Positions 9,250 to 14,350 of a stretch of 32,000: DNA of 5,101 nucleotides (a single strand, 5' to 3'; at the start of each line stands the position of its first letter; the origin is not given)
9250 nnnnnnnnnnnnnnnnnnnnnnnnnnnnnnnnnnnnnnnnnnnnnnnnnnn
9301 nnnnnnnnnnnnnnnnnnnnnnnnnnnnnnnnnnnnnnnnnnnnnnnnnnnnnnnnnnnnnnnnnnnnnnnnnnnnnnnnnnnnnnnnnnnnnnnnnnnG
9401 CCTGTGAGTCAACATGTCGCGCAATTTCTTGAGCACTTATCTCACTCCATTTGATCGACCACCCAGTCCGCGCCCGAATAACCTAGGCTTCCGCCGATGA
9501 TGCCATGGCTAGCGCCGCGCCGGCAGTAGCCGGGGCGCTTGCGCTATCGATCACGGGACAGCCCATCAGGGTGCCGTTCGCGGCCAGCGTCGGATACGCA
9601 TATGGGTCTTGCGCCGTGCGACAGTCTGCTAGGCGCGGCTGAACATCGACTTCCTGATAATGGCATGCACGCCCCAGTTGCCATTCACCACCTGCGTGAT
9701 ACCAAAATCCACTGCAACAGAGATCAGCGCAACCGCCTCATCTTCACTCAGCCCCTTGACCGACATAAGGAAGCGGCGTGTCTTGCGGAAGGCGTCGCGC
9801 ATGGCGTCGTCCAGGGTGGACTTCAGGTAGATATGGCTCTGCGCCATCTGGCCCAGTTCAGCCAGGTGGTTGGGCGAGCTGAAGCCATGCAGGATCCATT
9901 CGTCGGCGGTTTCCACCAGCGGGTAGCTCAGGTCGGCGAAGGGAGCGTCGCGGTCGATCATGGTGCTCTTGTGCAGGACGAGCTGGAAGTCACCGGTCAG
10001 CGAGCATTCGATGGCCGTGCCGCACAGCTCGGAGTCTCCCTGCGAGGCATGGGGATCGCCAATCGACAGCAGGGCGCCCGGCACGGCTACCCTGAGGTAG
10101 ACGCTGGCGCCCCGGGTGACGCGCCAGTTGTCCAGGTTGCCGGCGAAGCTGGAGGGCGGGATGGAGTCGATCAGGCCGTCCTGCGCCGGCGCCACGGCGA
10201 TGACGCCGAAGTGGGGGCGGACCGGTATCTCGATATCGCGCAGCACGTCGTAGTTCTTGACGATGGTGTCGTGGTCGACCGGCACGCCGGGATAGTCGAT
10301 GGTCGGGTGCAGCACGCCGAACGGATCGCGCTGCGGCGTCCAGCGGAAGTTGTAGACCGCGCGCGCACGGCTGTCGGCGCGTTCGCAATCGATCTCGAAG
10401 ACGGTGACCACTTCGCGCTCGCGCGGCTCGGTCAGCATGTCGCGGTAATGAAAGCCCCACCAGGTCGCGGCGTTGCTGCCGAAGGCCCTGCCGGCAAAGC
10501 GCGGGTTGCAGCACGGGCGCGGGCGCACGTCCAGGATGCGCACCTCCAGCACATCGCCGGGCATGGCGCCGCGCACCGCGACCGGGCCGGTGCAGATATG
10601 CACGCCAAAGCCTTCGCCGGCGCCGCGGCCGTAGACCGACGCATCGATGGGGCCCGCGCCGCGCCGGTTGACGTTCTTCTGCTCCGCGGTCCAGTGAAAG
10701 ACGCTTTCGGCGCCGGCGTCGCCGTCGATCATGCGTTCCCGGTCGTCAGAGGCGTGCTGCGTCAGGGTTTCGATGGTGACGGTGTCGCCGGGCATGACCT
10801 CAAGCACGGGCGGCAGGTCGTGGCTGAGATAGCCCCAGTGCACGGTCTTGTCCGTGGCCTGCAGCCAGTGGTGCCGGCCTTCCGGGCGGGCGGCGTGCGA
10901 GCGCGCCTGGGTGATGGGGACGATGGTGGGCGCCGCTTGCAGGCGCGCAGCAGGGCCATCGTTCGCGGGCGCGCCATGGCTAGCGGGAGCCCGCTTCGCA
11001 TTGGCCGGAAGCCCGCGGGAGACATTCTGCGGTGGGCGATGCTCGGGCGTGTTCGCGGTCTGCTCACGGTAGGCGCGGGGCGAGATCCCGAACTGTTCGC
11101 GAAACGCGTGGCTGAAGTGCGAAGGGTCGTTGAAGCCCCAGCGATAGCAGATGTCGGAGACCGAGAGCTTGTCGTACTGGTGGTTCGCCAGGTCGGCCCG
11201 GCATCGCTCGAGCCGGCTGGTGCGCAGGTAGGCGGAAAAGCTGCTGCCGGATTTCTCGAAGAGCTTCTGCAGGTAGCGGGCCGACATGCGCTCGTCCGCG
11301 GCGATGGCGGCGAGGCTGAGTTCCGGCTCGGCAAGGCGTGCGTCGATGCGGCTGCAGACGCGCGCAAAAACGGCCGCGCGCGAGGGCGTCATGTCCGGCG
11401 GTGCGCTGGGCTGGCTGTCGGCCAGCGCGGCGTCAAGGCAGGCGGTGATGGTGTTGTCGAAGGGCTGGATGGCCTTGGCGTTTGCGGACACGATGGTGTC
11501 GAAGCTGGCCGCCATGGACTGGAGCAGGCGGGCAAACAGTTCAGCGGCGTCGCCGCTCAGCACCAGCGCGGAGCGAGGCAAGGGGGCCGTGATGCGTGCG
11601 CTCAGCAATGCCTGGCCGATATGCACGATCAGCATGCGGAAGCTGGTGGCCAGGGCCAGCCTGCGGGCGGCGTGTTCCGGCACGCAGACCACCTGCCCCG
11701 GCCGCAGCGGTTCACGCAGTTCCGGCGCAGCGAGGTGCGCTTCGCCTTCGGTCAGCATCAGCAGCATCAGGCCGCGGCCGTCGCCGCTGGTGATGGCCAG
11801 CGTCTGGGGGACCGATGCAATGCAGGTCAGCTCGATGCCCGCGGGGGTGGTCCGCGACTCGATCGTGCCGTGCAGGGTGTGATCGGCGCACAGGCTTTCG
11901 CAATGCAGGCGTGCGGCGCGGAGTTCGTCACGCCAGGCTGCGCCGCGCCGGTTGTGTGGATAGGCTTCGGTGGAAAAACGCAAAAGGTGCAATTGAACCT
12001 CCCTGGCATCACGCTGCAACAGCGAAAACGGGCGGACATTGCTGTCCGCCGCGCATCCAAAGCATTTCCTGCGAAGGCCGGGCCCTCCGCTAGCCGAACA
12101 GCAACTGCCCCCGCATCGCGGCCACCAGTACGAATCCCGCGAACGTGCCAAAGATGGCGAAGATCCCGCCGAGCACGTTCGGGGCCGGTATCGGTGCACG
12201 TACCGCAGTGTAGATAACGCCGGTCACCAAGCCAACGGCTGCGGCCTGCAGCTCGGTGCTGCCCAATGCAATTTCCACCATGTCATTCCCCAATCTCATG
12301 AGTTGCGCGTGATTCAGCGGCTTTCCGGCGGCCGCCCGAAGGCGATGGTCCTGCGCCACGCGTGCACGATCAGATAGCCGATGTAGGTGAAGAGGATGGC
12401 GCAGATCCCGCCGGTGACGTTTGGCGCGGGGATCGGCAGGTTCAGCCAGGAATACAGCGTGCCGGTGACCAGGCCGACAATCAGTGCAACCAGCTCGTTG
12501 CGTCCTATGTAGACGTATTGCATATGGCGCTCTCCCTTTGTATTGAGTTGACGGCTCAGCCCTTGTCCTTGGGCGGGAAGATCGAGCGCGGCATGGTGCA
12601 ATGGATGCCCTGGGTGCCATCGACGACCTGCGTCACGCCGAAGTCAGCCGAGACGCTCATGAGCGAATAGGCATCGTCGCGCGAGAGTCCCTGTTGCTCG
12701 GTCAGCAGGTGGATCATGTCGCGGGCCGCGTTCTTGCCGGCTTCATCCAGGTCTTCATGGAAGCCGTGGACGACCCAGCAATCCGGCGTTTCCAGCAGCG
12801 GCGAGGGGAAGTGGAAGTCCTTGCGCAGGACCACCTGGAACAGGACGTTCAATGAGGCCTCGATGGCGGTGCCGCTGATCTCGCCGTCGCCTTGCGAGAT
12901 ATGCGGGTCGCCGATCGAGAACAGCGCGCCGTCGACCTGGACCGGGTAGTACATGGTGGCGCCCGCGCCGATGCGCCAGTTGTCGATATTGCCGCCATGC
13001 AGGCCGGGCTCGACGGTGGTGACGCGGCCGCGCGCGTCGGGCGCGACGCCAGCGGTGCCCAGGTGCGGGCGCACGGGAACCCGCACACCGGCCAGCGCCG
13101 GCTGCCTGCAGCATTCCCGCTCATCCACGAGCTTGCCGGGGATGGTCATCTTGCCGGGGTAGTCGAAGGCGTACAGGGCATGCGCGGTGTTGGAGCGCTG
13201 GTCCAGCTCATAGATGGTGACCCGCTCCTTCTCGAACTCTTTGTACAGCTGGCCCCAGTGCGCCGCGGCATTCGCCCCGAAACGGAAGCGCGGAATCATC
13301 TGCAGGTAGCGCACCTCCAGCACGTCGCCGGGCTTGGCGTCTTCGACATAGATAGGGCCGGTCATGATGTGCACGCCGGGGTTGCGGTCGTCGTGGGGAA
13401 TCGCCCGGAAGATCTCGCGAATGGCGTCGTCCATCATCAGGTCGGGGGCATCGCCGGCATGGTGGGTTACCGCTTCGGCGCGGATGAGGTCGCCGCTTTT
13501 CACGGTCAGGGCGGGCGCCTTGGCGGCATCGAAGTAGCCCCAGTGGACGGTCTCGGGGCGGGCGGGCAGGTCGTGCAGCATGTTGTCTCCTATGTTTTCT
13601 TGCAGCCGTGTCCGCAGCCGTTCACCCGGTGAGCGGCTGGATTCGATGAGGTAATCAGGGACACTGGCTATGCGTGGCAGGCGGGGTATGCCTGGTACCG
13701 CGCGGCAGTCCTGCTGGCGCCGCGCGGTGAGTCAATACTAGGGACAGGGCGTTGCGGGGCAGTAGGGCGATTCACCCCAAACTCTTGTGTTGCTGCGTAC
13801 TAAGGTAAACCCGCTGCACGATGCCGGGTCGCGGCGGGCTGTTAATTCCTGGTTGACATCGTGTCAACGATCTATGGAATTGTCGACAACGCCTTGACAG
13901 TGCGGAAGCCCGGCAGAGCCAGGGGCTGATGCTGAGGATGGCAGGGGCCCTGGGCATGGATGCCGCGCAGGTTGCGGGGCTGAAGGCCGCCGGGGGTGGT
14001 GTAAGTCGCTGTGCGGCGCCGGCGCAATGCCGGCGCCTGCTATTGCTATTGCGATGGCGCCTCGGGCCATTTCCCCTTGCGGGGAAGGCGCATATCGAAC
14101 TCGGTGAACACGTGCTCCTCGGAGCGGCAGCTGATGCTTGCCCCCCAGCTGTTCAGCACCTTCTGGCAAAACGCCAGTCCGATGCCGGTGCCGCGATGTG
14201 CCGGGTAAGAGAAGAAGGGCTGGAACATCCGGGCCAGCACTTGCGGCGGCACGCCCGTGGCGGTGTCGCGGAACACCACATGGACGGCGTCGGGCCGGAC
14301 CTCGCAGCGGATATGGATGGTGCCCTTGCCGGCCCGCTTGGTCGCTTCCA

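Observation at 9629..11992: In-frame fusion of a complete AraC-type regulator to an acetamidase/formamidase domain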

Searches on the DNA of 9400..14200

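Call 74: search_rna_families(source=window, start=9400, end=14200, threshold=evalue, max_evalue=1)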
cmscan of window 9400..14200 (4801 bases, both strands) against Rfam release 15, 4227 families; matches with E-value up to 1: 1.
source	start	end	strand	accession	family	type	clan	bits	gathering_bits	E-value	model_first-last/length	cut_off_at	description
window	9497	9554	-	RF03847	mir-1538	Gene; miRNA;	-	23.2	78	0.3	1-58/58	no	mir-1538 microRNA precursor family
